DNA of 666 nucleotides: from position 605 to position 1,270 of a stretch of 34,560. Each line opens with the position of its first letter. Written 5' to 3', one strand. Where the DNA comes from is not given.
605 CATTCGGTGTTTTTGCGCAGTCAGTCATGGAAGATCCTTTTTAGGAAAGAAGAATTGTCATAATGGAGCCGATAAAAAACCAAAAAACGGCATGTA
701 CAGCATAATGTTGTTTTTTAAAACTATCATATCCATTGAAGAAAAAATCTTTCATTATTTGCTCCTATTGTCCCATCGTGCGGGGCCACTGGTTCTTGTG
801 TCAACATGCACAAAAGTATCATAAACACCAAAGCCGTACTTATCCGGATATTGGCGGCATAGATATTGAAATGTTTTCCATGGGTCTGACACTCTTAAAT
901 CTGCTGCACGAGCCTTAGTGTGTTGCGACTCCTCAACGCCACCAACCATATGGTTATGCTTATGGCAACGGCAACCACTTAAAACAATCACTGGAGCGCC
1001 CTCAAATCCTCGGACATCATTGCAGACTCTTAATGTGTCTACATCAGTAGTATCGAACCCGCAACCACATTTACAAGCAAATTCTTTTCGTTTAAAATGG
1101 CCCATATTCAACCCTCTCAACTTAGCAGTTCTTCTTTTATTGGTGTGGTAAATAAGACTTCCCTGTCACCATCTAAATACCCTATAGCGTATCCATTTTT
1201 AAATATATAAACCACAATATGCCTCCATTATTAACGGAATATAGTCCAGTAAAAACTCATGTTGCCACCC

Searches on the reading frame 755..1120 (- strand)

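Call 82: search_protein_families(library=pfam, proteins=[window:755-1120:-], max_evalue=0.01)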
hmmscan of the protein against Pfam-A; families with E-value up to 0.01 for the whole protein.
window:755-1120:- (121 aa): 1 family
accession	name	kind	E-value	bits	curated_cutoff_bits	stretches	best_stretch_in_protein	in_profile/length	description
PF08291.16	Peptidase_M15_3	-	5e-22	78.5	23.2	1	8-107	2-108/108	Peptidase M15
